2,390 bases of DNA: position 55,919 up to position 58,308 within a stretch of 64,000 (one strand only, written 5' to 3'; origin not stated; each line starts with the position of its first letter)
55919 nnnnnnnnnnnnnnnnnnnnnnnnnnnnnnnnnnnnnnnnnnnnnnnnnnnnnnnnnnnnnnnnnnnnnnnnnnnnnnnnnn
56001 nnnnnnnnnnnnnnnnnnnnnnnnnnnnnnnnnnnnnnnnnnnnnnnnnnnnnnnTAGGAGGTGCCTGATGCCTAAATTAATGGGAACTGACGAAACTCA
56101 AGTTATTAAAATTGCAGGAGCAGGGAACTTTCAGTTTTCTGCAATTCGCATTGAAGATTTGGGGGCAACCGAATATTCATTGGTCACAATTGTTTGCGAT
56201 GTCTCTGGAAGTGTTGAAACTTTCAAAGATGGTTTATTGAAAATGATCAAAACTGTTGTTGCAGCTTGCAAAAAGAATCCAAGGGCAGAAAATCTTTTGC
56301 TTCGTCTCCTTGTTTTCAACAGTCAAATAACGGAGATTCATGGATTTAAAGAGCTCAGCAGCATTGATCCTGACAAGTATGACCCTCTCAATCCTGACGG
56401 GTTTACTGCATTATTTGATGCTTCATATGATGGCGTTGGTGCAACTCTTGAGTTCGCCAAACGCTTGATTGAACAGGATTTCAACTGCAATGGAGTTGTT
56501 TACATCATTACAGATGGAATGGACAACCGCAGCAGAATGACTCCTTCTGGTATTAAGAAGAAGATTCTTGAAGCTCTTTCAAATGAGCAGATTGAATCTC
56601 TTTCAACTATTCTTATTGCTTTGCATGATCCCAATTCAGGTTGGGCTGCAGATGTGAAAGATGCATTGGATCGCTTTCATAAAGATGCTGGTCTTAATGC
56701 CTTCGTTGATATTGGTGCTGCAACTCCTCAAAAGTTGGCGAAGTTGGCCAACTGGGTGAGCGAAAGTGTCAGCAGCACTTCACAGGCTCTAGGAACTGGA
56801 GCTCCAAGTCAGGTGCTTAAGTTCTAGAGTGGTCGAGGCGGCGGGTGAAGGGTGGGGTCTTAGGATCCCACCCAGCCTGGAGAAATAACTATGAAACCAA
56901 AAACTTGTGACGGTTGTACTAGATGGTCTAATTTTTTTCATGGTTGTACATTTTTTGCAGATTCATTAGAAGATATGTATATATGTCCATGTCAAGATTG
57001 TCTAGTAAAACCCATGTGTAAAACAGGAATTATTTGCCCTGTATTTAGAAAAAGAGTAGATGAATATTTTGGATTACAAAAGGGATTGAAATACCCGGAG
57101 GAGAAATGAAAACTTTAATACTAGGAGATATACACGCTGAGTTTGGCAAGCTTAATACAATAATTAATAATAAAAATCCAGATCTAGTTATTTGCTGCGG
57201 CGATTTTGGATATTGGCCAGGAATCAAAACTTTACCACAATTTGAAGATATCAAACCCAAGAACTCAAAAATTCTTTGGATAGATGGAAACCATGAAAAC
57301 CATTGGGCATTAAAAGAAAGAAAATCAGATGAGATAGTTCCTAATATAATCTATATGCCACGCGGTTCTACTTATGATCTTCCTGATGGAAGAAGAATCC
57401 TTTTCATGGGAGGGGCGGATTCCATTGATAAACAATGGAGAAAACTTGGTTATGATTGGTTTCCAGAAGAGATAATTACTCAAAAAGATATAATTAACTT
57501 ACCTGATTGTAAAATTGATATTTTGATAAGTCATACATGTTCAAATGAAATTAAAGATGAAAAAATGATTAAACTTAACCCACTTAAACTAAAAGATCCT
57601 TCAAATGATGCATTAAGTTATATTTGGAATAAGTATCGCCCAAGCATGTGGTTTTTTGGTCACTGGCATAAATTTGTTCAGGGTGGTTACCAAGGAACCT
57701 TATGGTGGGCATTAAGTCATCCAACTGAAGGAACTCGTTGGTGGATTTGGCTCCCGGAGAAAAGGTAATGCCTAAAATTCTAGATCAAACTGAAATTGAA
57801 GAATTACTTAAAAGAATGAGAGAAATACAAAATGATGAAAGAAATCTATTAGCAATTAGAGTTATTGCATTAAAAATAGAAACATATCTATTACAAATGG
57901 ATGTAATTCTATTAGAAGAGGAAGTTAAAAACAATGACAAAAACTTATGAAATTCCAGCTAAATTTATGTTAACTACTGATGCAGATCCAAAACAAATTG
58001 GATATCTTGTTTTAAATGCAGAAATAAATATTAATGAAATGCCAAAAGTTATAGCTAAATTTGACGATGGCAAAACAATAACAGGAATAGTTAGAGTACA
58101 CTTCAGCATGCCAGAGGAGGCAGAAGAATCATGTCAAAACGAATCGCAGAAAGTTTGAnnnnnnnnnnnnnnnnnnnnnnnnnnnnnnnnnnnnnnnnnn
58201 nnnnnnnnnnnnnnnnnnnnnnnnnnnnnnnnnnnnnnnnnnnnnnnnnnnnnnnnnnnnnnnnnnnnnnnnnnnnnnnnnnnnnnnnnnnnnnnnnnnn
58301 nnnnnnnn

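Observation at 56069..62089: Signalling-type module: vWA protein, metallophosphoesterase, PP2C-like phosphatase and eukaryotic-like kinase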

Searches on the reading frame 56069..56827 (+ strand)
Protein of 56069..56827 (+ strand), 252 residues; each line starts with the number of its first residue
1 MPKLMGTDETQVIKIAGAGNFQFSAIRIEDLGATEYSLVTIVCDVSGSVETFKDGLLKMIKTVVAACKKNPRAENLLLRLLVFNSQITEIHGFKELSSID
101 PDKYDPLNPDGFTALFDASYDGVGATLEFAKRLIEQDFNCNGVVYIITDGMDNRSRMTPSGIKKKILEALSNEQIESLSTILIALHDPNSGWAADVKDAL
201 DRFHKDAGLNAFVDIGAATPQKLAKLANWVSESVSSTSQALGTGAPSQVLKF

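Call 3: search_protein_families(library=pfam, proteins=[window:56069-56827:+], max_evalue=0.1)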
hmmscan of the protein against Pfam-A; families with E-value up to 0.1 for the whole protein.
window:56069-56827:+ (252 aa): 6 families
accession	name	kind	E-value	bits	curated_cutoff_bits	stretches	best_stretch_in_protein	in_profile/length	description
PF05762.20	VWA_CoxE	-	0.017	15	26.4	1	41-90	61-103/222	VWA domain containing CoxE-like protein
PF09372.15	PRANC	-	0.024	15.4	25.8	1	130-179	45-96/97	PRANC domain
PF05714.16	PFam54_60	-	0.061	13.4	27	0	163-207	101-145/185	Borrelia Bbcrasp-1 domain containing protein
PF00092.34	VWA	-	0.064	13.9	23.8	0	39-168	2-126/174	von Willebrand factor type A domain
PF13519.12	VWA_2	-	0.07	14.2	27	0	40-150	2-106/107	von Willebrand factor type A domain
PF11328.14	DUF3130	-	0.095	13.4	25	0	10-63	24-77/89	Protein of unknown function (DUF3130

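Call 4: search_protein_families(library=padloc, proteins=[window:56069-56827:+], max_evalue=0.1)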
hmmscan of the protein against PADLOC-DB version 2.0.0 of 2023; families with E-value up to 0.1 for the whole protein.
window:56069-56827:+ (252 aa): 0 families

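Call 5: search_protein_families(library=phrogs, proteins=[window:56069-56827:+], max_evalue=0.01)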
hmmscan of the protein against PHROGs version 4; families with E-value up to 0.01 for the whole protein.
window:56069-56827:+ (252 aa): 2 families
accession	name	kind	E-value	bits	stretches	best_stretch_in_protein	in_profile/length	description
phrog_7371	-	unknown function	3.7e-10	40.8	1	38-164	8-123/204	-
phrog_26613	-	unknown function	0.0015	18.9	1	109-168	95-150/345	-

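Call 12: search_solved_structures(query=window:56069-56827:+, max_evalue=1, show_alignments=1)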
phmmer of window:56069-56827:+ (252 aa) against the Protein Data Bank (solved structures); distinct sequences matched with E-value up to 1: 2.
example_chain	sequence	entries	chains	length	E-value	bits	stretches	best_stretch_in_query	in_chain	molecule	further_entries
2mtc_A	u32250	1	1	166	0.71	12.7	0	27-92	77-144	Decorin-binding protein A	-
9c0s_E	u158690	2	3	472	0.95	12.3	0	120-200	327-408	Acetyl-CoA decarbonylase/synthase complex subunit beta 2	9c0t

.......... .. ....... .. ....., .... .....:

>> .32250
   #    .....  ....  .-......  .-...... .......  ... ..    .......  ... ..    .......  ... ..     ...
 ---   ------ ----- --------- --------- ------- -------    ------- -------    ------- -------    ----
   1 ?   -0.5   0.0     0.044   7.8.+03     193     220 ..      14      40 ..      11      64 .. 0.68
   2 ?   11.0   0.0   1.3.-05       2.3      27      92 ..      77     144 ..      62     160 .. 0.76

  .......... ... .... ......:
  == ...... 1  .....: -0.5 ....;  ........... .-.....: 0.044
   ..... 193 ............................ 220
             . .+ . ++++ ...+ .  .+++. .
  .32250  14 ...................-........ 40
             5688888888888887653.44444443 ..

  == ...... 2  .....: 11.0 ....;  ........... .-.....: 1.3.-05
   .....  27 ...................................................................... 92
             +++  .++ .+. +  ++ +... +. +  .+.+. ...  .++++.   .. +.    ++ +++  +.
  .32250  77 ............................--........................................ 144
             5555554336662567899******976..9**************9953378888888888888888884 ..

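Call 21: find_homologous_proteins(query=window:56069-56827:+)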
Query window:56069-56827:+ (252 aa): 813 proteins with E <= 0.001 among 1685 candidates; the best 120 are listed.
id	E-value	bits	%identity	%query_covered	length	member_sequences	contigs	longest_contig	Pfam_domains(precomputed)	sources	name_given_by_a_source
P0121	7.8e-161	551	100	100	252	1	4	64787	-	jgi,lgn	jgi:uncharacterized protein YegL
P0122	1.8e-132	458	81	100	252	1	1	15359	-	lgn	-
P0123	2.7e-116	405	73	100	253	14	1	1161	-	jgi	-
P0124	5.5e-114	398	72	100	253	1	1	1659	-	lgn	-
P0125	1.9e-112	393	69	100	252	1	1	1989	-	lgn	-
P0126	1.1e-110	387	69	100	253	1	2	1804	-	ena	-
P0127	3.2e-110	385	70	100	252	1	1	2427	-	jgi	jgi:hypothetical protein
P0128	6.6e-110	384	70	100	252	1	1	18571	-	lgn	-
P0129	1.0e-109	384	70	100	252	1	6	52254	-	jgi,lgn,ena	-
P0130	2.0e-109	383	69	100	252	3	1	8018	-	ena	-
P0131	3.2e-109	382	69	100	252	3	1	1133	-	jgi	jgi:uncharacterized protein YegL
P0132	4.9e-109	382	68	100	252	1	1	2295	-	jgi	jgi:uncharacterized protein YegL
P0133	6.8e-109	381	70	100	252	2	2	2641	-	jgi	jgi:uncharacterized protein YegL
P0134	7.5e-109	381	70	100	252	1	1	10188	-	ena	-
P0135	1.5e-108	380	68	100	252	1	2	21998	-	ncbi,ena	-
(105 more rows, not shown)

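Call 23: search_solved_structures(query=A2, max_evalue=1, show_alignments=2)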
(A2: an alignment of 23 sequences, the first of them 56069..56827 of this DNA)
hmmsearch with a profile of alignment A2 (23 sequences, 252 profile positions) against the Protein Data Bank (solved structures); distinct sequences matched with E-value up to 1: 0.

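Call 24: search_protein_families(library=ncbifam, proteins=[window:56069-56827:+], max_evalue=0.1)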
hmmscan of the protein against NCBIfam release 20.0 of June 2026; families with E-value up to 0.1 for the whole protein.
window:56069-56827:+ (252 aa): 0 families

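Call 44: search_protein_representatives(alignment_id=A2)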
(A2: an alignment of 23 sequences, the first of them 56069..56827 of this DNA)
Query: 23 sequences, 252 profile positions. Proteins with E-value up to 0.001 (for the whole library): 1901; up to 1e-10: 755; up to 1e-30: 501. The best 150 are listed.
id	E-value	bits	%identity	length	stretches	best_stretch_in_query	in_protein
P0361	8.6e-104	363.1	-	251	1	1-252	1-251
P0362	1.2e-100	352.9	-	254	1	1-252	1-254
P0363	1.5e-100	352.5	-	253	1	1-252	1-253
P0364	1.5e-96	339.4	-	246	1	8-252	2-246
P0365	4.9e-93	327.9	-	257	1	1-252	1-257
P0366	1.2e-92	326.6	-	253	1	6-252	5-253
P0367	3.1e-91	322.0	-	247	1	1-252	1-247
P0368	1.1e-89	316.9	-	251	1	1-252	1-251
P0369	8.2e-89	314.1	-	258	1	1-249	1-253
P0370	8.7e-88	310.7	-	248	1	12-252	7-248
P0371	4.0e-87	308.5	-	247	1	1-251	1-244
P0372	6.0e-87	307.9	-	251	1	1-252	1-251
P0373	1.9e-85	303.1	-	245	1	1-248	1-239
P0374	2.3e-84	299.5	-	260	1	7-245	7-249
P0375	6.0e-82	291.6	-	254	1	1-250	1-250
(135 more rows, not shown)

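Call 46: search_protein_families(library=pfam, alignment_id=A4, max_evalue=0.001)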
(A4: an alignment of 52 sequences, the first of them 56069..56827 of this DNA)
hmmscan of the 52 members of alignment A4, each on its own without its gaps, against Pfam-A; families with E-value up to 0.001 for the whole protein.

A. member 1, window:56069-56827:+ (252 aa): 0 families

B. families by the number of members that match (of 52 scanned): 3 families
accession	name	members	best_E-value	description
PF00092.34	VWA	13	1.9e-07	von Willebrand factor type A domain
PF13519.12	VWA_2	5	5.6e-07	von Willebrand factor type A domain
PF05762.20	VWA_CoxE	2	5.2e-05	VWA domain containing CoxE-like protein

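Call 47: search_solved_structures(query=A4, max_evalue=1, show_alignments=2)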
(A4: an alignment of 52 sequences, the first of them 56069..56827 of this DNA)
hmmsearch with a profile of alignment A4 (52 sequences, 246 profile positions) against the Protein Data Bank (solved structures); distinct sequences matched with E-value up to 1: 1.
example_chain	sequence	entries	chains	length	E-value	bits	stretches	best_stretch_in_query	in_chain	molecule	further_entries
3l7p_A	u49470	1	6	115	0.82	12.9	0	162-238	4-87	Putative nitrogen regulatory protein PII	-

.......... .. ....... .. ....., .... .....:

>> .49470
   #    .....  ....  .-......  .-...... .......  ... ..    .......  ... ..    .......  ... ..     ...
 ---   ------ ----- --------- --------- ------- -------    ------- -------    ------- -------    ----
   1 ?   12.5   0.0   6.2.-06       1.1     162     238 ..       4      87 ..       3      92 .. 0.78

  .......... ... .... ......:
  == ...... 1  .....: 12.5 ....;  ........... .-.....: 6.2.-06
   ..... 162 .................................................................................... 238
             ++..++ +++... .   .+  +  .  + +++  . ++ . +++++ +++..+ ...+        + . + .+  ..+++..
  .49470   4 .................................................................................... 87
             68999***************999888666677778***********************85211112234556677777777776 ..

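Call 64: search_protein_families(library=padloc, alignment_id=A4, max_evalue=0.01)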
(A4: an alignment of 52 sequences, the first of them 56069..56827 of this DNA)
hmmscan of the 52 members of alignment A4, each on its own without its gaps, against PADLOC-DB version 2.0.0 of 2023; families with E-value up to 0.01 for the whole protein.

A. member 1, window:56069-56827:+ (252 aa): 0 families

B. families by the number of members that match (of 52 scanned): 4 families
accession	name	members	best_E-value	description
PDLC01954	CARF9--CARF_HEPN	1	9.2e-05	-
PDLC00571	JetB3|JetB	1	0.00021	Unknown function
PDLC00232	KwaB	1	0.00023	DUF4868 domain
PDLC03132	Specificity_I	1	0.0013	Type I specificity subunit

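Call 96: search_protein_families(library=ncbifam, alignment_id=A4, max_evalue=0.01)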
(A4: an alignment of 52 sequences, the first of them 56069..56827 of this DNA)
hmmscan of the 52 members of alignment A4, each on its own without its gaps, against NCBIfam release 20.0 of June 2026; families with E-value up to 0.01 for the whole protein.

A. member 1, window:56069-56827:+ (252 aa): 0 families

B. families by the number of members that match (of 52 scanned): 4 families
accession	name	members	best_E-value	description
TIGR02442.1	Cob-chelat-sub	2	0.00078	putative cobaltochelatase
TIGR03414.1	ABC_choline_bnd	1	0.0026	choline ABC transporter substrate-binding protein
TIGR02468.1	sucrsPsyn_pln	1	0.0033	sucrose-phosphate synthase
NF041757.1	EfeO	1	0.004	iron uptake system protein EfeO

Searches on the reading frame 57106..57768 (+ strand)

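Call 3: search_protein_families(library=pfam, proteins=[window:57106-57768:+], max_evalue=0.1)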
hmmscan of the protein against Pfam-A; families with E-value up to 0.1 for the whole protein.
window:57106-57768:+ (220 aa): 2 families
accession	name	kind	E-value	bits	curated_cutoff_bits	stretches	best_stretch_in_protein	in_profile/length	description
PF00149.33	Metallophos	-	3e-16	60.9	21.5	1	1-189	1-190/191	Calcineurin-like phosphoesterase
PF12850.12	Metallophos_2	-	2.5e-07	31.3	27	1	1-103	1-89/154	Calcineurin-like phosphoesterase superfamily domain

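Call 4: search_protein_families(library=padloc, proteins=[window:57106-57768:+], max_evalue=0.1)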
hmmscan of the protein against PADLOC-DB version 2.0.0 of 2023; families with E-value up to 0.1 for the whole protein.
window:57106-57768:+ (220 aa): 1 family
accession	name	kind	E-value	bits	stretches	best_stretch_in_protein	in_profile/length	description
PDLC04908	PDC-S10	-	1.6e-09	35.3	1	1-189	10-183/223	-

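Call 5: search_protein_families(library=phrogs, proteins=[window:57106-57768:+], max_evalue=0.01)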
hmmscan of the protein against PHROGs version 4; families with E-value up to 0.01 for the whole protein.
window:57106-57768:+ (220 aa): 1 family
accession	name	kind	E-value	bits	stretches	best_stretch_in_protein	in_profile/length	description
phrog_1649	-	other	2.7e-31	109.4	1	1-198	36-262/308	metallo-phosphoesterase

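Call 24: search_protein_families(library=ncbifam, proteins=[window:57106-57768:+], max_evalue=0.1)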
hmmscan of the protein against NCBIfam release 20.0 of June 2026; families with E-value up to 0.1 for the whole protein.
window:57106-57768:+ (220 aa): 2 families
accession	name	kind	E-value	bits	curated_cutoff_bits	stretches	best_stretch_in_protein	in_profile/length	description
TIGR00040.1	yfcE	subfamily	7.3e-06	26.1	56.25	1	1-71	1-64/158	YfcE family phosphodiesterase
TIGR04123.1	P_estr_lig_assc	hypoth_equivalog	0.0038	16.6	150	1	8-70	48-115/207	ligase-associated DNA damage response endonuclease PdeM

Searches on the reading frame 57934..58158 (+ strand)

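Call 3: search_protein_families(library=pfam, proteins=[window:57934-58158:+], max_evalue=0.1)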
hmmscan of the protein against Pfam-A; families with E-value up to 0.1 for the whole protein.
window:57934-58158:+ (74 aa): 0 families

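Call 4: search_protein_families(library=padloc, proteins=[window:57934-58158:+], max_evalue=0.1)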
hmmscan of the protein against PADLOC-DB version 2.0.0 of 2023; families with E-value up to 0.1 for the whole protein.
window:57934-58158:+ (74 aa): 0 families

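Call 5: search_protein_families(library=phrogs, proteins=[window:57934-58158:+], max_evalue=0.01)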
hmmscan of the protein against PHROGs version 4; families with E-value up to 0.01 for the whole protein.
window:57934-58158:+ (74 aa): 1 family
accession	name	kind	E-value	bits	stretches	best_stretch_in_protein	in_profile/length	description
phrog_30482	-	unknown function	0.0065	17.7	1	12-74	34-96/116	-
